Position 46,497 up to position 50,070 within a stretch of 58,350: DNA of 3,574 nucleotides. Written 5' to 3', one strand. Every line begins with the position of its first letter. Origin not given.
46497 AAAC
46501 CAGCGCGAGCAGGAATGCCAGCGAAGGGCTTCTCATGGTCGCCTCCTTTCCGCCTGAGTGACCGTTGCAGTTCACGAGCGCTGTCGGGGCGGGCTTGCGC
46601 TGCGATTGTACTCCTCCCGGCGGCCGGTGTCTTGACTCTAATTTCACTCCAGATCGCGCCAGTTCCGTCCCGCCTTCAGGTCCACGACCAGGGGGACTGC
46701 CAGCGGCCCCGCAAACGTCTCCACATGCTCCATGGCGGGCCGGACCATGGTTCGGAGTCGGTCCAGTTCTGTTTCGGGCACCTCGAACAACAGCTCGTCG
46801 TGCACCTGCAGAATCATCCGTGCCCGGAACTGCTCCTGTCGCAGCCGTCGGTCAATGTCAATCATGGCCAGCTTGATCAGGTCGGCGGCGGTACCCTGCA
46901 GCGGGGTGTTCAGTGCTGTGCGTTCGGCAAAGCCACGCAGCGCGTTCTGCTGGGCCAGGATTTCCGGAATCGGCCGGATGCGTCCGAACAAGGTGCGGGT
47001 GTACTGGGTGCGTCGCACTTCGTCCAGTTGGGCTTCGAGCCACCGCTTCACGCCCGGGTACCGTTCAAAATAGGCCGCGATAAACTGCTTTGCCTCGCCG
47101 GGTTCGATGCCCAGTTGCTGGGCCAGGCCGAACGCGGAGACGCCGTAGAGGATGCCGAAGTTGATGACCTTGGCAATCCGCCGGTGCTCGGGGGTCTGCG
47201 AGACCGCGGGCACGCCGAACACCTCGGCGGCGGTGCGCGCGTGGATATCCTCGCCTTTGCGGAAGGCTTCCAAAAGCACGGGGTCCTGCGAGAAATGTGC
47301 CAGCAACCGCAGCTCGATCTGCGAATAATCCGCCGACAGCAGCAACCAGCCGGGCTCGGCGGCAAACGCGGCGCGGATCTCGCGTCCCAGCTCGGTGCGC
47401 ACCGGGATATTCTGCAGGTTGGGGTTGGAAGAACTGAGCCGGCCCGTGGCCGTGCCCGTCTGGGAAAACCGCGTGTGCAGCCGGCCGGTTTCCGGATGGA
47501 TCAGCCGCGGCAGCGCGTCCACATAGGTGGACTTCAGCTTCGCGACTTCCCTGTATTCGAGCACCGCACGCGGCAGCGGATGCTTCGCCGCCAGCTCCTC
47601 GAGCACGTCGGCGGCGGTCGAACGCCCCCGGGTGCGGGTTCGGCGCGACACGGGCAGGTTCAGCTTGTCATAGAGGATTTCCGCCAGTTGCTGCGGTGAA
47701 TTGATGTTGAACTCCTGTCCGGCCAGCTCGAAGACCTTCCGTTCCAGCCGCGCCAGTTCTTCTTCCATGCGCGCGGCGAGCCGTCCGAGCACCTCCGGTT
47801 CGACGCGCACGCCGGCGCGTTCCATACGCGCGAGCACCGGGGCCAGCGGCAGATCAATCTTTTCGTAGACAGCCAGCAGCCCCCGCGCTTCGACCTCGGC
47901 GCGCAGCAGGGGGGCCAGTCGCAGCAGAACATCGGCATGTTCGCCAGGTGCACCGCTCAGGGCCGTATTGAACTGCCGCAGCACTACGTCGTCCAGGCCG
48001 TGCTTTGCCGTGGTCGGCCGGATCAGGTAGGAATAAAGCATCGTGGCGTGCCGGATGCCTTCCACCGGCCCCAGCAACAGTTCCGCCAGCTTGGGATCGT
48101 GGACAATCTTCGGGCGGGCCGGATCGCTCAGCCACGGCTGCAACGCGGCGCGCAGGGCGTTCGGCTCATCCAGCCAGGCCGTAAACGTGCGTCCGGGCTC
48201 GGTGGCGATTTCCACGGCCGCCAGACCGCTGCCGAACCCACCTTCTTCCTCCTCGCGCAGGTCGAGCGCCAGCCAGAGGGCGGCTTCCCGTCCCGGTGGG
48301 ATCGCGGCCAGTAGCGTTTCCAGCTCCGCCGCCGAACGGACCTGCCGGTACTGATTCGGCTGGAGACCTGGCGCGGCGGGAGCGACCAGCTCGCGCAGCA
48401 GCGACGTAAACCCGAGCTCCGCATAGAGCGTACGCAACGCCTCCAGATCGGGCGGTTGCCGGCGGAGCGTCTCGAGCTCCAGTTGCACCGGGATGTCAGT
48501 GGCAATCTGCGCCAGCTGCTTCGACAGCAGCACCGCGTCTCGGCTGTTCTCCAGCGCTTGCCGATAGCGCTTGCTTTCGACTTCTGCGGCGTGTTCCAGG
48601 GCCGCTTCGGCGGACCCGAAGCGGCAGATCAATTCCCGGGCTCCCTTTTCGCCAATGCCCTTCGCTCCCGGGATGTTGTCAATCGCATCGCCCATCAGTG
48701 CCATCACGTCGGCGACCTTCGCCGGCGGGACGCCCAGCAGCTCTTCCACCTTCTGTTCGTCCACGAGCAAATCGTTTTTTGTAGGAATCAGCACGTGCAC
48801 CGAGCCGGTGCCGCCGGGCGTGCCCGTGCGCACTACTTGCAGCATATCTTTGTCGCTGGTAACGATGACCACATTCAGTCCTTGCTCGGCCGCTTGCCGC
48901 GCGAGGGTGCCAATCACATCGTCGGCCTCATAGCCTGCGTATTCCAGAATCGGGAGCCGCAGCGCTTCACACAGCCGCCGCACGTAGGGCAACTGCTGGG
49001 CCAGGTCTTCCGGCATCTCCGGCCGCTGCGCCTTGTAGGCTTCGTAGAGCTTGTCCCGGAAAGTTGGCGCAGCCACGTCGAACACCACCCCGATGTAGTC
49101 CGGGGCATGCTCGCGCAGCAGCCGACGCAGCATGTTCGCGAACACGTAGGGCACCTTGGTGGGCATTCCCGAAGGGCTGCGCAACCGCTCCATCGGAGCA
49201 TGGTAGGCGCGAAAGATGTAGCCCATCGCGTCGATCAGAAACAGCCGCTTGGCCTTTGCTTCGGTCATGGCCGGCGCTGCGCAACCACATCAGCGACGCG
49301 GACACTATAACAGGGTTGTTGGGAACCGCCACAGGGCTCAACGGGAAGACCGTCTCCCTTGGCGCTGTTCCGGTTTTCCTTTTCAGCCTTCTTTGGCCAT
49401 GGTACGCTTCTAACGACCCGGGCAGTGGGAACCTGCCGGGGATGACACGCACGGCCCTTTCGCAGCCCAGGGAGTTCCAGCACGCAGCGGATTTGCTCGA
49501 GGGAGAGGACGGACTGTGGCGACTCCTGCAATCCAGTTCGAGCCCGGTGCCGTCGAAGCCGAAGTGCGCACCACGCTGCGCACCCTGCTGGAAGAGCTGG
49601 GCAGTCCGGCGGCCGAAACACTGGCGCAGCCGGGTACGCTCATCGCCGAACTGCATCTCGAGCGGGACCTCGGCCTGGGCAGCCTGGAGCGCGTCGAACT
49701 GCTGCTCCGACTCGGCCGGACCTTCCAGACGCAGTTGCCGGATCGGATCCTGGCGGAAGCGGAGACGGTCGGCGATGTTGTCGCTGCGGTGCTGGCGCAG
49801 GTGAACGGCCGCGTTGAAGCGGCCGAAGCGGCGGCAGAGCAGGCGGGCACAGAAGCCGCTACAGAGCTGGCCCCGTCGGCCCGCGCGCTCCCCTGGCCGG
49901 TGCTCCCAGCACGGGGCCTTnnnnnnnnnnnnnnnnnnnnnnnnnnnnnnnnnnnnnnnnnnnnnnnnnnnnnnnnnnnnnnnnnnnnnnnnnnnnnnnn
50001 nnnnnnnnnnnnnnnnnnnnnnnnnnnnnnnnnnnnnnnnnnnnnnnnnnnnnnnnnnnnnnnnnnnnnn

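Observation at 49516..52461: Self-contained ACP / fatty-acyl-AMP ligase / TM / AGPAT fusion protein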

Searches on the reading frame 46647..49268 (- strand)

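Call 5: search_protein_families(library=pfam, proteins=[window:46647-49268:-], max_evalue=0.001)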
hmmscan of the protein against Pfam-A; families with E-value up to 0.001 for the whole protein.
window:46647-49268:- (874 aa): 3 families
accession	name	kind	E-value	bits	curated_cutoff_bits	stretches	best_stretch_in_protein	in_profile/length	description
PF00476.26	DNA_pol_A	-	1.4e-160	534.9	34.3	1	493-871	3-380/381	DNA polymerase family A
PF02739.22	5_3_exonuc_N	-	1.4e-53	181.4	34.3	1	8-177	1-162/164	5'-3' exonuclease, N-terminal resolvase-like domain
PF01367.25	5_3_exonuc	-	5.2e-29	101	40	1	180-274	1-95/97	5'-3' exonuclease, C-terminal SAM fold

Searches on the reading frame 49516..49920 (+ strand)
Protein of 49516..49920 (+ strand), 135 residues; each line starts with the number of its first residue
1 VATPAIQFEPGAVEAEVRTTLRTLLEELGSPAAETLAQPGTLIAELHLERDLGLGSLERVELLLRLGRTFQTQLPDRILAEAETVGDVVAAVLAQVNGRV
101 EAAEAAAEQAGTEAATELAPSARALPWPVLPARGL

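Call 37: search_protein_families(library=ncbifam, proteins=[window:49516-49920:+], max_evalue=0.01)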
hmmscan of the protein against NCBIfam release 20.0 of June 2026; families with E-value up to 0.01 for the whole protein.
window:49516-49920:+ (135 aa): 10 families
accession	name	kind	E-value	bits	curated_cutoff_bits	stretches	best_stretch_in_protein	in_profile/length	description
NF002148.0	PRK00982.1-2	subfamily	1.3e-06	28.1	71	1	43-92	25-74/79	acyl carrier protein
TIGR00517.1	acyl_carrier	equivalog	1.5e-06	28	70.45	1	47-90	28-71/77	acyl carrier protein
NF040636.1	AcpM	exception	2.5e-05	24.2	146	1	42-105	25-88/93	meromycolate extension acyl carrier protein AcpM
NF002150.0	PRK00982.1-4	subfamily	3.4e-05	24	66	1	44-95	27-78/80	acyl carrier protein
NF002151.0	PRK00982.1-5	equivalog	4.4e-05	23.5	92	1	49-91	30-72/78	acyl carrier protein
NF002149.0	PRK00982.1-3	equivalog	0.00046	20.1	106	1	50-92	31-70/78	acyl carrier protein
NF009104.0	PRK12449.1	equivalog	0.00099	19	70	1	45-92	28-75/80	acyl carrier protein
NF002147.0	PRK00982.1-1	equivalog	0.0012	18.6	84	1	48-92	33-77/83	acyl carrier protein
TIGR02813.1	omega_3_PfaA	subfamily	0.0013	15.5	1010.1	1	45-114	1330-1401/2582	polyketide-type polyunsaturated fatty acid synthase PfaA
NF005480.0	PRK07081.1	equivalog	0.003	17.5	72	1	50-82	29-61/83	acyl carrier protein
